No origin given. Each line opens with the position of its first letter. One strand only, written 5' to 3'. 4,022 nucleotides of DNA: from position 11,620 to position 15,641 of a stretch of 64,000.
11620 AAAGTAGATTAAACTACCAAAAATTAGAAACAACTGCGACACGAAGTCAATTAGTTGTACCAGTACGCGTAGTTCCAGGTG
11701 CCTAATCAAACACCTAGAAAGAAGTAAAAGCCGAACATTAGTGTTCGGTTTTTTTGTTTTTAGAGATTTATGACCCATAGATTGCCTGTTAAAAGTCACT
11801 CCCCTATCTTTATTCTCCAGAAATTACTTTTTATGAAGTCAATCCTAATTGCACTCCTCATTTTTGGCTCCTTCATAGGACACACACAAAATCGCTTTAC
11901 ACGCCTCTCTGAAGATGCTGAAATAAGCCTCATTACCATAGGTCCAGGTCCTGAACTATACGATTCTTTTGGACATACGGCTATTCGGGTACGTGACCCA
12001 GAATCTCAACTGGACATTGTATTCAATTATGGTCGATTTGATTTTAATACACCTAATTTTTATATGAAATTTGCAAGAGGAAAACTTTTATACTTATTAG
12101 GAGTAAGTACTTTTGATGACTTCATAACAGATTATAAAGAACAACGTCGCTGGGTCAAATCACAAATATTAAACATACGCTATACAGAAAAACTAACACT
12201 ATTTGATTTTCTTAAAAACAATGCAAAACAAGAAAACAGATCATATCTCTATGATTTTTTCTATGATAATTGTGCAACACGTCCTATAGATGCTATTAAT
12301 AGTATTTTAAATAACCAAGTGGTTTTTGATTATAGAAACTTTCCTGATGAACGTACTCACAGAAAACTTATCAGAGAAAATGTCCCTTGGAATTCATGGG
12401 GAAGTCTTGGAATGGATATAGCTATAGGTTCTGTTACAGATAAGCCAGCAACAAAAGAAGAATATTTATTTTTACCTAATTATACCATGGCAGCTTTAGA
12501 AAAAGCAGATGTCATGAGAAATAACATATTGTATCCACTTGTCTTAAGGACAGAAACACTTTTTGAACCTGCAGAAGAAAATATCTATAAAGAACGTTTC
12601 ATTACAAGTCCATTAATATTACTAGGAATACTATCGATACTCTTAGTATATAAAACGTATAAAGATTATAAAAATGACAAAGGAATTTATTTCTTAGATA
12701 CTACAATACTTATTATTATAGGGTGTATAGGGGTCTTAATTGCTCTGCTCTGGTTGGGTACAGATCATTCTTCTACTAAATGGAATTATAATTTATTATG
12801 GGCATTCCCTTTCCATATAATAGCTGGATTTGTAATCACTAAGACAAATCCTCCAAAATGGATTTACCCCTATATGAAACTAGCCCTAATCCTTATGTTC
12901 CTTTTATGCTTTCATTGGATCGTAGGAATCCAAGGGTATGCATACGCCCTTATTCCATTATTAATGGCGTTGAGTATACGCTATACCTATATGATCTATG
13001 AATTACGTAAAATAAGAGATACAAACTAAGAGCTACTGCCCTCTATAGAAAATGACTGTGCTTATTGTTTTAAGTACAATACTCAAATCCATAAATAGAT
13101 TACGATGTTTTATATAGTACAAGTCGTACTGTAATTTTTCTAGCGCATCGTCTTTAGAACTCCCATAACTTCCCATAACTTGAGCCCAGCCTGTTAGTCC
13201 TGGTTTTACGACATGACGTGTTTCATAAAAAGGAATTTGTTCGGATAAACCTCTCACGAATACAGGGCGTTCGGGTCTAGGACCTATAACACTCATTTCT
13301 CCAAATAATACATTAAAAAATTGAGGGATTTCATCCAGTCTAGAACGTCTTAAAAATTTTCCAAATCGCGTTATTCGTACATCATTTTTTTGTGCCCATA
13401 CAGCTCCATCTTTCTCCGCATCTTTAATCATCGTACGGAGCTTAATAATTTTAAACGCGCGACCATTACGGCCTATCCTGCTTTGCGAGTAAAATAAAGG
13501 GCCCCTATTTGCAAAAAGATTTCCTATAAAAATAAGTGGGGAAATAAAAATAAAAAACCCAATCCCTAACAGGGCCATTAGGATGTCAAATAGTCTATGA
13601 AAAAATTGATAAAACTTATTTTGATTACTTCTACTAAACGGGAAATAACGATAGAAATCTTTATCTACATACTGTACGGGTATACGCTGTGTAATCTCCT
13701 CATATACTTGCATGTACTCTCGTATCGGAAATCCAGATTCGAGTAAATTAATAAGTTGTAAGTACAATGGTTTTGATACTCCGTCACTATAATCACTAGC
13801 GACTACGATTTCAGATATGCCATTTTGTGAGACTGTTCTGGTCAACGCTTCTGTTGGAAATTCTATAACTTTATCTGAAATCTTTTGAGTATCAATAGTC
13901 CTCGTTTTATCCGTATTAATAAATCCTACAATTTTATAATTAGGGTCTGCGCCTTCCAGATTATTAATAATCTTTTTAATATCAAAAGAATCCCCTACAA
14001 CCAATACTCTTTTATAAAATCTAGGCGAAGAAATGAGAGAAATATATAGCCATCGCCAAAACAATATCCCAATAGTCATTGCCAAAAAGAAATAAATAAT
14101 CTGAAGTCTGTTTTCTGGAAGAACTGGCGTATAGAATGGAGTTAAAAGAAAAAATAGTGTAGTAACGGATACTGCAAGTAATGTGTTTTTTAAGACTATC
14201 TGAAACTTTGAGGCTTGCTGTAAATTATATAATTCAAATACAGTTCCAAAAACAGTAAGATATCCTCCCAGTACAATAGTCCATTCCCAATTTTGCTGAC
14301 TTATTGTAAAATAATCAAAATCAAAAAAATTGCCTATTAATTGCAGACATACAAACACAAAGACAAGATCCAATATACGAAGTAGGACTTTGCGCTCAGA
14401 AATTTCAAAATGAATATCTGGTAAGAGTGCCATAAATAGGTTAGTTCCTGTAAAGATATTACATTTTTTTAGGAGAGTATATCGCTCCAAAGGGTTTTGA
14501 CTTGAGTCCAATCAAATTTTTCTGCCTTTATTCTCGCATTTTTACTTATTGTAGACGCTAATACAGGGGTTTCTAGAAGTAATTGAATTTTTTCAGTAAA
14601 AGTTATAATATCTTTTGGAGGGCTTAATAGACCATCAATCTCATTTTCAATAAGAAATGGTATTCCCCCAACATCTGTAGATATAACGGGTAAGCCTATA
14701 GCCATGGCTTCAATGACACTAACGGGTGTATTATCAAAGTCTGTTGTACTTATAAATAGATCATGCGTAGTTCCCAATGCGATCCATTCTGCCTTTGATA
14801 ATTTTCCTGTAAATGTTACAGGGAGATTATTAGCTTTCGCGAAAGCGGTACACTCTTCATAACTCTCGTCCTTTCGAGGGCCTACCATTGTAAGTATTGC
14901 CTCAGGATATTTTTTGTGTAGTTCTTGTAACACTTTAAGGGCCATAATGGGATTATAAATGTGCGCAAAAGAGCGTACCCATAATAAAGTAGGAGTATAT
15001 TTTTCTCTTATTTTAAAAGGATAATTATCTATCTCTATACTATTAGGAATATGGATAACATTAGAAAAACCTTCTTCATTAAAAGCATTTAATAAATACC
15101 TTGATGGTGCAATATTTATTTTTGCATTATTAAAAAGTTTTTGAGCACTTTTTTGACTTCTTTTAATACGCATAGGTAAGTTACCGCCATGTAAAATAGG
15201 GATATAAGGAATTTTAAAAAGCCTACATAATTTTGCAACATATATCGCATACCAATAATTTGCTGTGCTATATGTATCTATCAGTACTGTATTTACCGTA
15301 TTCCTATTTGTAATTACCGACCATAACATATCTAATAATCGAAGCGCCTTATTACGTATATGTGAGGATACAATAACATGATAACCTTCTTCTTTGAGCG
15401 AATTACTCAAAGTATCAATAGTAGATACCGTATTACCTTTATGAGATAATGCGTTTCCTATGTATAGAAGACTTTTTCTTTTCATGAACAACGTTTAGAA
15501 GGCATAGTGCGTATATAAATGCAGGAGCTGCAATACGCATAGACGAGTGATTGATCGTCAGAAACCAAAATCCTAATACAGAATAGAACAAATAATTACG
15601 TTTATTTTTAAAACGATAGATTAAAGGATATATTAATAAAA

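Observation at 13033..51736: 38.7-kb single-strand glycan locus with mixed export logic: Wza/Wzc, Wzm/Wzt, a Wzy_C-family protein, and no Wzx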

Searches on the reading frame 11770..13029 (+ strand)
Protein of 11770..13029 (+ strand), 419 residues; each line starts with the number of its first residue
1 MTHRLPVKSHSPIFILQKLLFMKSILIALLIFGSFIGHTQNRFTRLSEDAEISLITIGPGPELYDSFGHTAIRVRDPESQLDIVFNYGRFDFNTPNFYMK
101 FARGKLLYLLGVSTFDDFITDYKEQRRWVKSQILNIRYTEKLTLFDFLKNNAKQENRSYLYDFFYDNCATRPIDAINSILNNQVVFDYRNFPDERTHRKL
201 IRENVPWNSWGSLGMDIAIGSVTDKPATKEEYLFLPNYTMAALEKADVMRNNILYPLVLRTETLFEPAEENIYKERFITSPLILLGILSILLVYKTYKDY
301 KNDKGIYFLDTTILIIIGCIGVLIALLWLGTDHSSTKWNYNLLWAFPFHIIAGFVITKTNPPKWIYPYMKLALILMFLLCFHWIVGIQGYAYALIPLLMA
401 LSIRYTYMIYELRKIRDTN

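Call 6: search_protein_families(library=pfam, proteins=[window:11770-13029:+], max_evalue=0.001)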
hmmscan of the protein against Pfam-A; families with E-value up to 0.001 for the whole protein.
window:11770-13029:+ (419 aa): 3 families
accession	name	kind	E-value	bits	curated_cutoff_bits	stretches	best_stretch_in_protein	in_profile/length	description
PF25221.1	5TMH_Lnb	-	2.7e-27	96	25.2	1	276-411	4-139/144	Lnb transmembrane domain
PF13387.12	Lnb_N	-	7.3e-22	78.2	22.2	1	49-182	13-153/175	Lnb N-terminal periplasmic domain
PF24838.2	8xMP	-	0.00041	20.6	30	0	294-341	36-79/136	Octameric membrane protein family (8xMP)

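Call 77: search_protein_families(library=ncbifam, proteins=[window:11770-13029:+], max_evalue=0.0001)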
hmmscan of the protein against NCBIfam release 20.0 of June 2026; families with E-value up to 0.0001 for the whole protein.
window:11770-13029:+ (419 aa): 1 family
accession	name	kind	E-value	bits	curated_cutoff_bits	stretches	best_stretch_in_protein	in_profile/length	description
NF051878.1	lpactltferLnb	equivalog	1.4e-80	271.1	550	1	24-405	3-384/394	lipoprotein N-acyltransferase Lnb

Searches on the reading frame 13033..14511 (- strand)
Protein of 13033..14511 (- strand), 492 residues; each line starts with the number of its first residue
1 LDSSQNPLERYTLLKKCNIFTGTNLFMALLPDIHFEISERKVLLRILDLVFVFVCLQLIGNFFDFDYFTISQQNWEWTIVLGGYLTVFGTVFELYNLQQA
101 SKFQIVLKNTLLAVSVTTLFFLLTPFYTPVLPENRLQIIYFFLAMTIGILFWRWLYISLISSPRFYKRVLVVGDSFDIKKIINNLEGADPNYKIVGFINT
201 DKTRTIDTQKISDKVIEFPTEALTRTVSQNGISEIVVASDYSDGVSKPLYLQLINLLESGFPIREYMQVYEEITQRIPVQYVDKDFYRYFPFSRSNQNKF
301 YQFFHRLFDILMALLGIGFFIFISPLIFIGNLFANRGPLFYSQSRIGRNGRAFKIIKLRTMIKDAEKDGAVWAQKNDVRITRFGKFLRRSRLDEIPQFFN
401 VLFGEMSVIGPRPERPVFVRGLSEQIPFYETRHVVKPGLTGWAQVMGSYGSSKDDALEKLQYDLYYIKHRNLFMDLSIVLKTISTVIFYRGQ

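Call 6: search_protein_families(library=pfam, proteins=[window:13033-14511:-], max_evalue=0.001)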
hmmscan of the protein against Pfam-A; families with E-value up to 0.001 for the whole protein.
window:13033-14511:- (492 aa): 2 families
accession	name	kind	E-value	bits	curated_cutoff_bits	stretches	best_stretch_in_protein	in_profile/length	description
PF02397.22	Bac_transf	-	2.7e-62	209.9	27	1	306-487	2-178/179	Bacterial sugar transferase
PF13727.12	CoA_binding_3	-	0.00049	20.6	25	1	92-238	3-148/175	CoA-binding domain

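Call 11: search_protein_families(library=ncbifam, proteins=[window:13033-14511:-], max_evalue=0.001)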
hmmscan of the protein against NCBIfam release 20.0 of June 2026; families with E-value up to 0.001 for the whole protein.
window:13033-14511:- (492 aa): 10 families
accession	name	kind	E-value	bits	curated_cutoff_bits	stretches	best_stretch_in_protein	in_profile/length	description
TIGR03025.1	EPS_sugtrans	subfamily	2e-103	347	295.55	1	47-490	2-442/445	exopolysaccharide biosynthesis polyprenyl glycosylphosphotransferase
TIGR03013.1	EpsB_2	subfamily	3.2e-101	339.6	393.35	1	50-491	8-441/443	TIGR03013 family XrtA/PEP-CTERM system glycosyltransferase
TIGR03023.1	WcaJ_sugtrans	equivalog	6.1e-83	279.6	410.75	1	49-489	4-449/453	undecaprenyl-phosphate glucose phosphotransferase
TIGR03022.1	WbaP_sugtrans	subfamily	2.9e-50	171.8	403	1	48-490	5-453/456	undecaprenyl-phosphate galactose phosphotransferase WbaP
NF052601.1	undeca_RfbP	equivalog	5.3e-42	143.7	330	1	295-489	35-238/244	undecaprenyl-phosphate galactose phosphotransferase family protein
NF007518.0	PRK10124.1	equivalog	1.9e-40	139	684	1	297-483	266-454/464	undecaprenyl-phosphate glucose phosphotransferase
NF041877.1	EPS_EpsZ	equivalog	1e-35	123.3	800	1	46-491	13-457/459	exopolysaccharide biosynthesis polyisoprenyl-phosphate hexose-1-phosphate transferase EpsZ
NF050817.1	PolSacchBiosHfsE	equivalog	1.1e-34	120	750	1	299-485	266-458/467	polysaccharide biosynthesis protein HfsE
NF011751.0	PRK15204.1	equivalog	3.7e-24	85.2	907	1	301-488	276-471/476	undecaprenyl-phosphate galactose phosphotransferase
NF045514.1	glycotran_HepC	equivalog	6.4e-19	68.1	140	1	295-413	107-211/220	heterocyst development glycosyltransferase HepC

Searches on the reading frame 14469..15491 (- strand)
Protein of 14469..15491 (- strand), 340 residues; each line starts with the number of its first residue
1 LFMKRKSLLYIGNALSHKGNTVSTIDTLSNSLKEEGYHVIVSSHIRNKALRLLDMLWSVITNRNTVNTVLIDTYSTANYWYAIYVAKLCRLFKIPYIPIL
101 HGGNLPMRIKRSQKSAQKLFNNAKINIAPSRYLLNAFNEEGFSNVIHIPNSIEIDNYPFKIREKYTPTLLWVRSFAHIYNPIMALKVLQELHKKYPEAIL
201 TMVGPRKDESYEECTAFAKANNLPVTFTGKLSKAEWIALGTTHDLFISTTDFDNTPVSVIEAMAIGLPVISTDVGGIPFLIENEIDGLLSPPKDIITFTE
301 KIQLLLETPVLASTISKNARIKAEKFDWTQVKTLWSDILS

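Call 6: search_protein_families(library=pfam, proteins=[window:14469-15491:-], max_evalue=0.001)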
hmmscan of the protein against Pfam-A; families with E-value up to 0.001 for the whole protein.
window:14469-15491:- (340 aa): 4 families
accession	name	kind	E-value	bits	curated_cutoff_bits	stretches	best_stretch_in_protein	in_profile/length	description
PF00534.26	Glycos_transf_1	-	5.1e-25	88.4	26.4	1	161-320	9-170/172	Glycosyl transferases group 1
PF13692.12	Glyco_trans_1_4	-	1.2e-22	81.2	27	1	167-307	2-141/142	Glycosyl transferases group 1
PF13439.12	Glyco_transf_4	-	2.1e-06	28.3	28.5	1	8-155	8-169/170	Glycosyltransferase Family 4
PF13524.12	Glyco_trans_1_2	-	0.00034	21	25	1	189-322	7-128/144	Glycosyl transferase-like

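Call 77: search_protein_families(library=ncbifam, proteins=[window:14469-15491:-], max_evalue=0.0001)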
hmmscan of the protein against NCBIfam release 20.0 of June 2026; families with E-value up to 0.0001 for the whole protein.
window:14469-15491:- (340 aa): 21 families
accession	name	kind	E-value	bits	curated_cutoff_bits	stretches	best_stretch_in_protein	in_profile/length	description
NF038229.1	Glyco4_Geo_Pelo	equivalog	4.6e-19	68.6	400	1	18-322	14-316/338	GPMC system family 4 glycosyltransferase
NF041876.1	EPS_EpsE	equivalog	3.2e-16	59.6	400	1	225-324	278-377/389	exopolysaccharide biosynthesis GT4 family glycosyltransferase EpsE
TIGR03999.1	thiol_BshA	equivalog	5.1e-15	55.3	273.7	1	166-330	199-361/375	N-acetyl-alpha-D-glucosaminyl L-malate synthase BshA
TIGR03088.1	stp2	hypoth_equivalog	7.9e-15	54.8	409.05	1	185-330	216-361/374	TIGR03088 family PEP-CTERM/XrtA system glycosyltransferase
NF047880.1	glyco_SdgA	exception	1.6e-11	43.5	800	1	185-339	334-487/488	serine-aspartate repeat adhesin O-glycosyltransferase SdgA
NF041010.1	glycosy_Agl16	equivalog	9.2e-11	41.2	575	1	73-333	85-342/352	glycosylation protein Agl16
NF047684.1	TeichurnBiosyTuaC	equivalog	1.3e-10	40.8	550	1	222-318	269-364/391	teichuronic acid biosynthesis protein TuaC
NF050056.1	ProtGlycPglH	equivalog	1e-09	38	600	1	138-338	152-349/354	GalNAc-alpha-(1->4)-GalNAc-alpha-(1->3)-diNAcBac-PP-undecaprenol alpha-1,4-N-acetyl-D-galactosaminyltransferase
TIGR04005.1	wcaL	equivalog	1.1e-09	37.6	537.6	1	250-325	312-388/406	colanic acid biosynthesis glycosyltransferase WcaL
TIGR02149.1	glgA_Coryne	subfamily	1.9e-08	33.9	302.4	1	227-331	268-379/391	glycogen synthase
TIGR03449.1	mycothiol_MshA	equivalog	1.9e-08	33.6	462.5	1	229-331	290-392/406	D-inositol-3-phosphate glycosyltransferase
NF007396.0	PRK09922.1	equivalog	1.9e-08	33.6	385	1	188-311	203-329/361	lipopolysaccharide 1,6-galactosyltransferase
NF047881.1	glyco_SdgB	exception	2.9e-08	32.8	800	1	185-339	340-493/496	serine-aspartate repeat adhesin O-glycosyltransferase SdgB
NF053787.1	GlcN_PG_synth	equivalog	3e-08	32.9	480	1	114-331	135-348/361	N-acetylglucosaminyl phosphatidylglycerol synthase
NF038255.1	exopoly_VpsD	equivalog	4.1e-08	32.5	300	1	184-275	221-315/381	VpsD family glycosyltransferase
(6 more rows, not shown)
